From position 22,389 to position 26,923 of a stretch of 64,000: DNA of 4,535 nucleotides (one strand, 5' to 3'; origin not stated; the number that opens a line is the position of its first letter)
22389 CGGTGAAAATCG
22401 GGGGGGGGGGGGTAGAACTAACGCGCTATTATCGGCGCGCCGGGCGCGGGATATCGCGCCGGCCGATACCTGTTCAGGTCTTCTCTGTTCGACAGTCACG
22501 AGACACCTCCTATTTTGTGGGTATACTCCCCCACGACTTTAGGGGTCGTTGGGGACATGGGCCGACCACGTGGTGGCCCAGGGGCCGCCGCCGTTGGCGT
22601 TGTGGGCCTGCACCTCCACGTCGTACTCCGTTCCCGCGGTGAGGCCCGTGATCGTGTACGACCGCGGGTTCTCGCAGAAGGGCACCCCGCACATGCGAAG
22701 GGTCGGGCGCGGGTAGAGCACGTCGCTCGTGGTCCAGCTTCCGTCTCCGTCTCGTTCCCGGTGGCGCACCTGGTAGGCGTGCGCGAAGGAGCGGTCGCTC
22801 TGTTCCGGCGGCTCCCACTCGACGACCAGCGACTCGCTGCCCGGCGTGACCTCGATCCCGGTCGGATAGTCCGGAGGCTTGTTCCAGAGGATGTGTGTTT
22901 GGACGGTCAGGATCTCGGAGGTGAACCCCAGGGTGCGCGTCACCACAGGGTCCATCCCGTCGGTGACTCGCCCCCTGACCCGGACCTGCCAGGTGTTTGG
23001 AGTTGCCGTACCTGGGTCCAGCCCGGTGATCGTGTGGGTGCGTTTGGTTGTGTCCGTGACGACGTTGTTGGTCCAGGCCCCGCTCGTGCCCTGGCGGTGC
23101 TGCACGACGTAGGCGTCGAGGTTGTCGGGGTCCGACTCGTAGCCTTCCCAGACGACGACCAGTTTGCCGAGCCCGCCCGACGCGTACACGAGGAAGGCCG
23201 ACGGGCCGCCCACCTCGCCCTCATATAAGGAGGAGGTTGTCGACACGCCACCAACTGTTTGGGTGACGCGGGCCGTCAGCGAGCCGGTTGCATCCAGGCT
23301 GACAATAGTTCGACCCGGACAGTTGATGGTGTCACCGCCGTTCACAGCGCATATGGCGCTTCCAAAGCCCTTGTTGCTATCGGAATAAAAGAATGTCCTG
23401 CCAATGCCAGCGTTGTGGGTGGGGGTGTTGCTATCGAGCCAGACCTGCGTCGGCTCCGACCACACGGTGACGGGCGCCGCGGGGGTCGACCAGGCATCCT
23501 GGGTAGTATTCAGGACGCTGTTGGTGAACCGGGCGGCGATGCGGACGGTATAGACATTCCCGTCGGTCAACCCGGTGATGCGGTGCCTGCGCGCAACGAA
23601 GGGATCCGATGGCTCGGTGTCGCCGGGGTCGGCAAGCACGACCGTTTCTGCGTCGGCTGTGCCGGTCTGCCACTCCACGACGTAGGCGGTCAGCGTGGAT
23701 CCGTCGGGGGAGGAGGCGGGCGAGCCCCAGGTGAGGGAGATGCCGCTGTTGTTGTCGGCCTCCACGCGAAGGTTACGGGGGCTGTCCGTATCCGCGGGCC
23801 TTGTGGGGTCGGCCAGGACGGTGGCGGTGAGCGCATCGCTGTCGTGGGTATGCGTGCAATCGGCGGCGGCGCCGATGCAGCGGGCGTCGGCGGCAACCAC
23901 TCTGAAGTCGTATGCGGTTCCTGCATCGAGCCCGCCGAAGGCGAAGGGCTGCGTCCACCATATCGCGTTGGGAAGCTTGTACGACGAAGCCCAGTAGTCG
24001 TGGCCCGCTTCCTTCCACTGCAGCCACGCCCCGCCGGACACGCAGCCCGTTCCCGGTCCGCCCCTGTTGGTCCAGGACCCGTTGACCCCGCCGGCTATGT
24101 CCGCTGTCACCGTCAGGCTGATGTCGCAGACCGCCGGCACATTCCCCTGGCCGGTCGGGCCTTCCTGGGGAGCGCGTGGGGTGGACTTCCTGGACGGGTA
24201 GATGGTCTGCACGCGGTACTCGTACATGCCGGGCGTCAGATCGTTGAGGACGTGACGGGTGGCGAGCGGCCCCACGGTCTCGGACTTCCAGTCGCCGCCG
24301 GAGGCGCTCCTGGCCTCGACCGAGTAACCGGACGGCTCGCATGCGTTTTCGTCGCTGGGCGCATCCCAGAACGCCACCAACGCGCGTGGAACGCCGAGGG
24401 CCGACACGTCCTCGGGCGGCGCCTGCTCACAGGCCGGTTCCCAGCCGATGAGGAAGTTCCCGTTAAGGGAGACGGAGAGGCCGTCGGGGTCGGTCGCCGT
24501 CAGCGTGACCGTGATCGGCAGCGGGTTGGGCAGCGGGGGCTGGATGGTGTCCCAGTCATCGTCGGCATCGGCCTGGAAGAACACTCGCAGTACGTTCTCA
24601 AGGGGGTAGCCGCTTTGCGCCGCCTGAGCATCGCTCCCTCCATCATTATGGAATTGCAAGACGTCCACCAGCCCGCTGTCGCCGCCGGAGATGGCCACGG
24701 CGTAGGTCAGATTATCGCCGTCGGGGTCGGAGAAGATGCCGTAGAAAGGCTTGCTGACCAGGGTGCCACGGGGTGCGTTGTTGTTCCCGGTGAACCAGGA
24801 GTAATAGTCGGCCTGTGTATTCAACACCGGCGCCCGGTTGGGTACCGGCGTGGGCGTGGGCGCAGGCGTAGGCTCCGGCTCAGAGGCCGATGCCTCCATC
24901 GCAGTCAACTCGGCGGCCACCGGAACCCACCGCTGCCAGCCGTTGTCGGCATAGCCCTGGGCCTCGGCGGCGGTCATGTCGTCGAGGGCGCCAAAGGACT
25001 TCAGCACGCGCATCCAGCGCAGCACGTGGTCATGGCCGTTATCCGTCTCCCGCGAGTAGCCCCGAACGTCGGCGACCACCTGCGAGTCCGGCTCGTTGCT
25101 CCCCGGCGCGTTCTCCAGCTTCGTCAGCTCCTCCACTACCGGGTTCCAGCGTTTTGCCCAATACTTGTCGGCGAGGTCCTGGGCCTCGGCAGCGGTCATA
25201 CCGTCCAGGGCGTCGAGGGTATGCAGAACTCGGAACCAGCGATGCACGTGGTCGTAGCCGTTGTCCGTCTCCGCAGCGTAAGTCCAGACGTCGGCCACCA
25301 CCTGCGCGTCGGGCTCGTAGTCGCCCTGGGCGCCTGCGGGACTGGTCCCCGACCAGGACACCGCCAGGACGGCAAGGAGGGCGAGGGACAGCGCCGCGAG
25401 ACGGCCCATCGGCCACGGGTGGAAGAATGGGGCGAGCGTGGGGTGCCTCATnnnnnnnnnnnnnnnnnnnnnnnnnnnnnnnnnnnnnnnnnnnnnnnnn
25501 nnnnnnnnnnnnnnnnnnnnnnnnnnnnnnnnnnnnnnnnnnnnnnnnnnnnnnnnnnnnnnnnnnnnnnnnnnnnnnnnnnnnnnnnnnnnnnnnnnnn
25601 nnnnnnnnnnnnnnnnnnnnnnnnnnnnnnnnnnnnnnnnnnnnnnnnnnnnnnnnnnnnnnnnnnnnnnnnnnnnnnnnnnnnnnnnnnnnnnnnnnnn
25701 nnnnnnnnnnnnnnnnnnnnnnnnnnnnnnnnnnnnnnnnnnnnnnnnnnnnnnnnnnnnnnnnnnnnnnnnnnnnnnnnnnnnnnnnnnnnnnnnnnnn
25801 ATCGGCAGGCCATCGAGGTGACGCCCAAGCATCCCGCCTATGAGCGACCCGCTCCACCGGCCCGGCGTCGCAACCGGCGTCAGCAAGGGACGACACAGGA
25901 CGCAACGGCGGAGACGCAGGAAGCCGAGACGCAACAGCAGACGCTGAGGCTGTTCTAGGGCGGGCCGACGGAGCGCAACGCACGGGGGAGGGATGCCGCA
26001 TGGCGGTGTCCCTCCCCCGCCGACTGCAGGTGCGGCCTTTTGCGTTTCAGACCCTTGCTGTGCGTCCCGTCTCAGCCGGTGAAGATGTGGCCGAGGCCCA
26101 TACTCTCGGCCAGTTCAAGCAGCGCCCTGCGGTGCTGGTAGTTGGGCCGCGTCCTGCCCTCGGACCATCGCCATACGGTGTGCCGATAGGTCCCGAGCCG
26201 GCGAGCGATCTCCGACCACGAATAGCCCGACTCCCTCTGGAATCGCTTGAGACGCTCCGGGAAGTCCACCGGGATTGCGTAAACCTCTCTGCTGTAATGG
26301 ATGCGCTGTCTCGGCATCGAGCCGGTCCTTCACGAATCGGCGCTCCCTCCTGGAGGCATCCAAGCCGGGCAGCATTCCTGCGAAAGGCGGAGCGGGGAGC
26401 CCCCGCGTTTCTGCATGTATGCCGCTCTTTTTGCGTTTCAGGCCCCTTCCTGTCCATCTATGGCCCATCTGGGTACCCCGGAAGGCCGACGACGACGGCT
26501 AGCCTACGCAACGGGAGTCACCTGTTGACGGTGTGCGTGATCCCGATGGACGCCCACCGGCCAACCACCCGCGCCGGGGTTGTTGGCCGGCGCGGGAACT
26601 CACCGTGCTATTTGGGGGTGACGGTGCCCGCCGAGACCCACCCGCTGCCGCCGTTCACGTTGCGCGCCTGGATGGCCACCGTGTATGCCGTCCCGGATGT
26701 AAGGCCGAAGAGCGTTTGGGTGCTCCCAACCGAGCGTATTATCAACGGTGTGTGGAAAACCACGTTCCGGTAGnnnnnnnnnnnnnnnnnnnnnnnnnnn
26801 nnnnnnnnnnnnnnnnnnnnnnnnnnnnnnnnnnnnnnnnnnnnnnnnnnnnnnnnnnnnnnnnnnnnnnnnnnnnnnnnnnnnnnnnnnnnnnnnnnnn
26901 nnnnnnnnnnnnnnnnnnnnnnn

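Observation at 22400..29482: Long G/C homopolymers of three different lengths (13, 16, 18) at the same position in three paralogous leaders: candidate slipped-strand switch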

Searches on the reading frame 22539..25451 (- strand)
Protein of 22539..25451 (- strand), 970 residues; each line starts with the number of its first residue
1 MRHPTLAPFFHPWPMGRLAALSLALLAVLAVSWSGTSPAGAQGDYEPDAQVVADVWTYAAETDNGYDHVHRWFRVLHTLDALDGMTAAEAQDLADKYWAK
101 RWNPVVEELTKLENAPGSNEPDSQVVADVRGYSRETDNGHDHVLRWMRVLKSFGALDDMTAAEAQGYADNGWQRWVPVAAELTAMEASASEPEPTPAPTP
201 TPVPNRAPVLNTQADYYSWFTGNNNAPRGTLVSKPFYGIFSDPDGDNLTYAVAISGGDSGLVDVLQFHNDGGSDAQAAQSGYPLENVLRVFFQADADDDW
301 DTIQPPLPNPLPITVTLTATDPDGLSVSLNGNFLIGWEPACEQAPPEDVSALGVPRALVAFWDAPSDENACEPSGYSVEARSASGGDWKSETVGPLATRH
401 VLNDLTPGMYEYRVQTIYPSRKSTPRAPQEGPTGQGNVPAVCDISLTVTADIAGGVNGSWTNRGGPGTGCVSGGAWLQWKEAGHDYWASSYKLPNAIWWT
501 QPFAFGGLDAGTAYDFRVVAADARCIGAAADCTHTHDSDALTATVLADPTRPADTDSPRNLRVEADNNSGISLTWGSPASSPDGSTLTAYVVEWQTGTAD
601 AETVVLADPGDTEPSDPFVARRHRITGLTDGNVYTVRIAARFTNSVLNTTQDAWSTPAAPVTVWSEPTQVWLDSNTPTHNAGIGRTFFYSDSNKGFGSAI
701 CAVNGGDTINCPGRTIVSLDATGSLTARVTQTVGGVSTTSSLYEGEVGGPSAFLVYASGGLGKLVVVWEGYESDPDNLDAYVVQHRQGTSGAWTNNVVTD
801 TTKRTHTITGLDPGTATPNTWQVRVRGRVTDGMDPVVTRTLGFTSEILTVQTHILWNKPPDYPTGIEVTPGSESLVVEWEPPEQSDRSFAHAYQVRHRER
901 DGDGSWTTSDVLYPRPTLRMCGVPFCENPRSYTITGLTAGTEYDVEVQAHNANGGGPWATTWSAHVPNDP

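Call 10: search_protein_families(library=pfam, proteins=[window:22539-25451:-], max_evalue=0.01)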
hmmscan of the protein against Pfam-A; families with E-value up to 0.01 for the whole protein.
window:22539-25451:- (970 aa): 3 families
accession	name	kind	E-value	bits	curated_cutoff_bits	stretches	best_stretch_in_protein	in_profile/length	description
PF00041.27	fn3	-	1.5e-34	118.5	25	2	862-959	2-78/84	Fibronectin type III domain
PF25059.1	FN3_DSCAM-DSCAML_C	-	6.2e-13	49.3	39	0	928-954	43-69/89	DSCAM/DSCAML C-terminal Fn3-like domain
PF16656.11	Pur_ac_phosph_N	-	3.5e-08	34.3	30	0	865-959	3-86/93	Purple acid Phosphatase, N-terminal domain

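Call 12: find_related_loci(query=window:22539-25451:-, collection=genome_contigs, flank=4000)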
Query window:22539-25451:- (970 aa) in genome_contigs; peptide patterns used: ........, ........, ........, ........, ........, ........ (x = any residue, [..] = any of these).
49 stretches matched a pattern; 6 encode a relative of the query (tblastn E <= 1e-3); 5 distinct loci.
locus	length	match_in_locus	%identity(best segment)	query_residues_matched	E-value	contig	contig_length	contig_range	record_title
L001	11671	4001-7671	93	1-970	0e+0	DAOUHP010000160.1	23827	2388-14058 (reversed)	MAG TPA_asm: Dehalococcoidia bacterium isolate S16_96 k189_221663, whole genome shotgun sequence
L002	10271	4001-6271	43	204-958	7e-145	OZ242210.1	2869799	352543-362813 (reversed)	MAG: Dehalococcoidia bacterium isolate 2dcd4ef8-4200-4d3b-942c-b6f2e12e8c0d genome assembly, chromosome: 1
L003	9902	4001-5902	44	338-969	7e-125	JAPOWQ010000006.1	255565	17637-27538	MAG: Chloroflexota bacterium isolate COS2_bin_4 NODE_20_length_255565_cov_25.2638, whole genome shotgun sequence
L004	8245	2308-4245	38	338-969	2e-102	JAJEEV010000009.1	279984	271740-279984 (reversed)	MAG: Acidimicrobiia bacterium isolate p16x34bins.51 k141_549842, whole genome shotgun sequence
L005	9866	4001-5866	38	338-969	1e-93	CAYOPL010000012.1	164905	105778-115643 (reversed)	MAG TPA_asm: uncultured Dehalococcoidia bacterium isolate SRP338948_co1_117 genome assembly, contig: k141_126998, whole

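Call 19: find_encoding_contigs(protein=window:22539-25451:-, flank=1500, max_places=10)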
Protein window:22539-25451:- (970 aa): no gene with exactly this product is on record in the collection.

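Call 21: find_homologous_proteins(query=window:22539-25451:-, max_evalue=1e-20)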
Query window:22539-25451:- (970 aa): 127 proteins with E <= 1e-20 among 8000 candidates; the best 120 are listed.
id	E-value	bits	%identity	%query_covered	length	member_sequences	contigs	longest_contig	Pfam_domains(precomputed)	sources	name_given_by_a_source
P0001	0.0e+0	2266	100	100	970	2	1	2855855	PF25059.2,PF00041.28,PF16656.12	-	-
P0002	0.0e+0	1897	86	100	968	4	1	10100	PF25059.2,PF00041.28,PF16656.12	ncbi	-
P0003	0.0e+0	1886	85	100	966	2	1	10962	PF25059.2,PF00041.28,PF16656.12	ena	-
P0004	3.4e-283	960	53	99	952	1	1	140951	PF25059.2,PF00041.28,PF16656.12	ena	-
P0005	1.6e-247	842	47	96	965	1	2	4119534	PF25059.2,PF00041.28,PF16656.12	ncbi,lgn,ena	-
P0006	3.8e-221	755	45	98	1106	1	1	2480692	PF07495.20,PF25059.2,PF00041.28,PF16656.12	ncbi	-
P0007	5.0e-218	745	46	66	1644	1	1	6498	PF25059.2,PF13205.13,PF13753.13,PF00041.28,PF16656.12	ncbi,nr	ncbi:MAG: SwmB domain-containing protein [Acidobacteria bacterium]|nr:SwmB domain-containing protein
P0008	1.5e-214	733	44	98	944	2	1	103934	PF25059.2,PF00041.28,PF16656.12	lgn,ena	-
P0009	3.8e-208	712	45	96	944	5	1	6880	PF25059.2,PF00041.28,PF16656.12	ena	-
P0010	3.9e-179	616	48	79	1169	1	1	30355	PF25059.2,PF13205.13,PF13753.13,PF00041.28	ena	-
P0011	5.7e-179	615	43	65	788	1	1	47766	PF25059.2,PF00041.28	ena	-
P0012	1.3e-173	598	53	35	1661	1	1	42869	PF13205.13,PF00092.35,PF13519.13,PF13753.13,PF00041.28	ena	-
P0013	8.7e-155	535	43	78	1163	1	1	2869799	PF25059.2,PF13753.13,PF00041.28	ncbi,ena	-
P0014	3.2e-148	514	53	38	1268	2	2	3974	PF23598.2,PF13306.13,PF13205.13,PF12799.14,PF08329.17,PF13855.13,PF13753.13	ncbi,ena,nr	ncbi:MAG: leucine-rich repeat protein [Chloroflexi bacterium]|nr:leucine-rich repeat protein [Chloro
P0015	2.5e-139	484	74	20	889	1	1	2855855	PF25059.2,PF00041.28,PF16656.12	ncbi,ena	-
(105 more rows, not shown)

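Call 22: find_encoding_contigs(protein=P0002, flank=3000, max_places=6)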
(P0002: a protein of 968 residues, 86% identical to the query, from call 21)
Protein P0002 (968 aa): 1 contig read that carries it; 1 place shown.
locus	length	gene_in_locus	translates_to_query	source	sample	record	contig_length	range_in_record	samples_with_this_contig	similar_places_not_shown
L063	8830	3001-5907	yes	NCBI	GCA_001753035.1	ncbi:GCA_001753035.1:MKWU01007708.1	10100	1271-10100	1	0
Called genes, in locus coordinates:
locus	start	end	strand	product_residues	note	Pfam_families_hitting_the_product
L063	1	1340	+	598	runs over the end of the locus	PF03235:GmrSD_N, PF07510:GmrSD_C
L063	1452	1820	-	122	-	-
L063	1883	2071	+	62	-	-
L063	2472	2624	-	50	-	-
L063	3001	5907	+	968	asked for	PF16656:Pur_ac_phosph_N (faint), PF25059:FN3_DSCAM-DSCAML_C (faint), PF00041:fn3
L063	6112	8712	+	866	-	PF00041:fn3 (faint), PF25059:FN3_DSCAM-DSCAML_C (faint)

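Call 23: find_encoding_contigs(protein=P0003, flank=3000, max_places=6)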
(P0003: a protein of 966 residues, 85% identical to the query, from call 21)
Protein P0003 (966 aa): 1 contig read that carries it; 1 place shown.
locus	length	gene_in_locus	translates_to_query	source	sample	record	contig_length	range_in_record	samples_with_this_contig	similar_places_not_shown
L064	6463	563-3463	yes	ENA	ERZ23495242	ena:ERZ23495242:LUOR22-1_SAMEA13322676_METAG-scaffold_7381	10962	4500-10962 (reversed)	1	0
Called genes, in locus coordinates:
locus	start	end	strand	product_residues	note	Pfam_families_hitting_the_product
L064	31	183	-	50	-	-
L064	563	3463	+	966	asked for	PF16656:Pur_ac_phosph_N (faint), PF25059:FN3_DSCAM-DSCAML_C (faint), PF00041:fn3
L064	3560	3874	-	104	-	PF00486:Trans_reg_C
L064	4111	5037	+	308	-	-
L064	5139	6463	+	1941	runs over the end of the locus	?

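Call 24: find_encoding_contigs(protein=P0001, flank=1000, max_places=6)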
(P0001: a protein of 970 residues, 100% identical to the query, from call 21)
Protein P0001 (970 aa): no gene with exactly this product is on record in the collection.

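Call 34: search_protein_families(library=pfam, proteins=[L002:3119-6559:+], max_evalue=0.00001)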
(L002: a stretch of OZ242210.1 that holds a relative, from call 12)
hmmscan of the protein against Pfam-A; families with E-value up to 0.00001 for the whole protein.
L002:3119-6559:+ (1147 aa): 3 families
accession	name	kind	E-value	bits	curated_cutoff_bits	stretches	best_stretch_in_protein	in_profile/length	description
PF00041.27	fn3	-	2.6e-32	111.3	25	2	639-716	2-75/84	Fibronectin type III domain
PF13753.12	SWM_repeat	-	2.5e-16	60.1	27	1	1063-1139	4-85/86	Putative flagellar system-associated repeat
PF25059.1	FN3_DSCAM-DSCAML_C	-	3.6e-09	37.3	39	0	586-626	40-79/89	DSCAM/DSCAML C-terminal Fn3-like domain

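Call 69: find_encoding_contigs(protein=P0005, flank=800, max_places=10)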
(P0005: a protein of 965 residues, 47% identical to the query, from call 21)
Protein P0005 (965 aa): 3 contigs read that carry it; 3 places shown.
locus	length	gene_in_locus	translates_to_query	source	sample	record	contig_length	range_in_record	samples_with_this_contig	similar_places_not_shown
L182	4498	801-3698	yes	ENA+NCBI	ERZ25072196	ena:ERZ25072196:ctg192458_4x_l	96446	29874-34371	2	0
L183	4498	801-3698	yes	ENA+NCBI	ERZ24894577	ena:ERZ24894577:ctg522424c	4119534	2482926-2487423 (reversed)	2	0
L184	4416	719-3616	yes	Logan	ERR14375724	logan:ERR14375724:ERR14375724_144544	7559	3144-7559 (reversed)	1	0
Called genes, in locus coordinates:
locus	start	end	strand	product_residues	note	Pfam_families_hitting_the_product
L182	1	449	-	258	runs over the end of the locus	PF01590:GAF, PF13185:GAF_2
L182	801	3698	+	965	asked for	PF16656:Pur_ac_phosph_N (faint), PF25059:FN3_DSCAM-DSCAML_C (faint), PF00041:fn3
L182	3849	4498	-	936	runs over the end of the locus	PF25390:WD40_RLD, PF13540:RCC1_2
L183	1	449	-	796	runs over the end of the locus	PF01590:GAF, PF13185:GAF_2, PF00989:PAS (faint), PF00512:HisKA, PF02518:HATPase_c, PF00072:Response_reg, PF00486:Trans_reg_C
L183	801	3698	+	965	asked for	PF16656:Pur_ac_phosph_N (faint), PF25059:FN3_DSCAM-DSCAML_C (faint), PF00041:fn3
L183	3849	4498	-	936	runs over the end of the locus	PF25390:WD40_RLD, PF13540:RCC1_2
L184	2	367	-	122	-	?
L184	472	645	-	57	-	-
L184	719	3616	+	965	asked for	PF16656:Pur_ac_phosph_N (faint), PF25059:FN3_DSCAM-DSCAML_C (faint), PF00041:fn3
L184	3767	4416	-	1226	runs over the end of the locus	PF25390:WD40_RLD, PF13540:RCC1_2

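Call 70: find_encoding_contigs(protein=P0008, flank=800, max_places=10)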
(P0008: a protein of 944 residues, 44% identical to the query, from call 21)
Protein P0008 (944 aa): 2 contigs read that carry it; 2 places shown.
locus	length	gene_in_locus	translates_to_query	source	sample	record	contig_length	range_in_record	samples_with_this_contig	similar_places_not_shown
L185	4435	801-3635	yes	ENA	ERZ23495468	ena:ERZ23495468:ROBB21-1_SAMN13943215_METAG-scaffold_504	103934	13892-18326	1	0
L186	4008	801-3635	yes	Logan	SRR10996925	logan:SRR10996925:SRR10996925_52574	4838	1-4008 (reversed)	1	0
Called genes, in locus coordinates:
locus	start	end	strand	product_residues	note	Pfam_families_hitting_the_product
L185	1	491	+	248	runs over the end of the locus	-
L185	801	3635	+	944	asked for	PF25059:FN3_DSCAM-DSCAML_C (faint), PF00041:fn3, PF16656:Pur_ac_phosph_N (faint), PF00041:fn3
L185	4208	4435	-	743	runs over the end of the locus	PF20254:DMFA2_C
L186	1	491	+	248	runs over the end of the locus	-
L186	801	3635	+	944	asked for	PF25059:FN3_DSCAM-DSCAML_C (faint), PF00041:fn3, PF16656:Pur_ac_phosph_N (faint), PF00041:fn3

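Call 72: find_encoding_contigs(protein=P0009, flank=800, max_places=10)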
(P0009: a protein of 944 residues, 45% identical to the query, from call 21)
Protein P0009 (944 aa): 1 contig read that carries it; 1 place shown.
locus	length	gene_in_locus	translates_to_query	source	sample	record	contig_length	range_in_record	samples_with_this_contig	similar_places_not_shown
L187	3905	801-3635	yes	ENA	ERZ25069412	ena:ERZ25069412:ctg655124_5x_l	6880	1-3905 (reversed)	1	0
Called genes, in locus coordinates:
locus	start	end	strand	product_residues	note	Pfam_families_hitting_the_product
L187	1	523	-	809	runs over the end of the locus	PF01590:GAF, PF13185:GAF_2, PF00512:HisKA, PF02518:HATPase_c, PF00072:Response_reg, PF00486:Trans_reg_C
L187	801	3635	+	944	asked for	PF25059:FN3_DSCAM-DSCAML_C (faint), PF16656:Pur_ac_phosph_N (faint), PF00041:fn3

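Call 73: list_cluster_members(proteins=[P0002, P0009, P0003])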
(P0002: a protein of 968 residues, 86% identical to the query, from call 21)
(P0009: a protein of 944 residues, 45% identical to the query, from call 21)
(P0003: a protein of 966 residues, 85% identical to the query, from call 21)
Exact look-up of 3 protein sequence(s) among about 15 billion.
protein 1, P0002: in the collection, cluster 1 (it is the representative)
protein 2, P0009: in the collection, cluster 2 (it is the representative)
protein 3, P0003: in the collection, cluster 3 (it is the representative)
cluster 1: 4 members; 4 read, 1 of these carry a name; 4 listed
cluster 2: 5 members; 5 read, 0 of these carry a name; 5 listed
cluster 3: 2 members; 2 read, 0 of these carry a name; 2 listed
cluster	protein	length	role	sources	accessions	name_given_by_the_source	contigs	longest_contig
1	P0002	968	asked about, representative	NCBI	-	-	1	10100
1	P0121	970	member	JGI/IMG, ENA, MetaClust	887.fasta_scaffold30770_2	\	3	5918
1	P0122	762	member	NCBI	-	-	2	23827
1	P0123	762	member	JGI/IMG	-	-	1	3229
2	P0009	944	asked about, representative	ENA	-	-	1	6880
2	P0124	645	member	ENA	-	-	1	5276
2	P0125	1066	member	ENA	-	-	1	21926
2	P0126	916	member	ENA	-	-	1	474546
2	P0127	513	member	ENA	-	-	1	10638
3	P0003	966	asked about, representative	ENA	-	-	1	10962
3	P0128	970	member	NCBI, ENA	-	-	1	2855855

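Call 74: find_encoding_contigs(protein=P0121, flank=800, max_places=10)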
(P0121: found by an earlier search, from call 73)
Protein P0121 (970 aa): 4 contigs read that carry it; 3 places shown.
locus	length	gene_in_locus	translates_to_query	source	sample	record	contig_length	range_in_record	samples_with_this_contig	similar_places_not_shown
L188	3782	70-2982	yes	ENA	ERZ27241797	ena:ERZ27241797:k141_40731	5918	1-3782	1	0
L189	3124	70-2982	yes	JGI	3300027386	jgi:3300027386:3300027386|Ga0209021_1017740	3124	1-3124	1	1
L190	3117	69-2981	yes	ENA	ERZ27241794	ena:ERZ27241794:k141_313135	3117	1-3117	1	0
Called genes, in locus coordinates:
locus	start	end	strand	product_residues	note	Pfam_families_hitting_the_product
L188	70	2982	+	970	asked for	PF16656:Pur_ac_phosph_N (faint), PF25059:FN3_DSCAM-DSCAML_C (faint), PF00041:fn3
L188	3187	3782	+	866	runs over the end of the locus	PF00041:fn3 (faint), PF25059:FN3_DSCAM-DSCAML_C (faint)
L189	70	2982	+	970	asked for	PF16656:Pur_ac_phosph_N (faint), PF25059:FN3_DSCAM-DSCAML_C (faint), PF00041:fn3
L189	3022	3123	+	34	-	?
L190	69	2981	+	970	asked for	PF16656:Pur_ac_phosph_N (faint), PF25059:FN3_DSCAM-DSCAML_C (faint), PF00041:fn3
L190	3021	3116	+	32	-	?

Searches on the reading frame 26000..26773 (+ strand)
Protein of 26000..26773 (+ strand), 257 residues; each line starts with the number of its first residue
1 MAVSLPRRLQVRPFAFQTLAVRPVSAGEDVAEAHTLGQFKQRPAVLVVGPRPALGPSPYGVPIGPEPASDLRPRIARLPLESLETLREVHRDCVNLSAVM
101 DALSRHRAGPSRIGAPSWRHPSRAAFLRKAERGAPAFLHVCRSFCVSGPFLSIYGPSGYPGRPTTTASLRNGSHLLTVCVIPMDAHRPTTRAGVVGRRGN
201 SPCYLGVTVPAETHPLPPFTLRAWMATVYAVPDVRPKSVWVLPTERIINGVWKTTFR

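Call 10: search_protein_families(library=pfam, proteins=[window:26000-26773:+], max_evalue=0.01)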
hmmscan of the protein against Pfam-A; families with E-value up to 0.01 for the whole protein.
window:26000-26773:+ (257 aa): 0 families

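Call 67: find_encoding_contigs(protein=window:26000-26773:+, flank=1500, max_places=10)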
Protein window:26000-26773:+ (257 aa): no gene with exactly this product is on record in the collection.
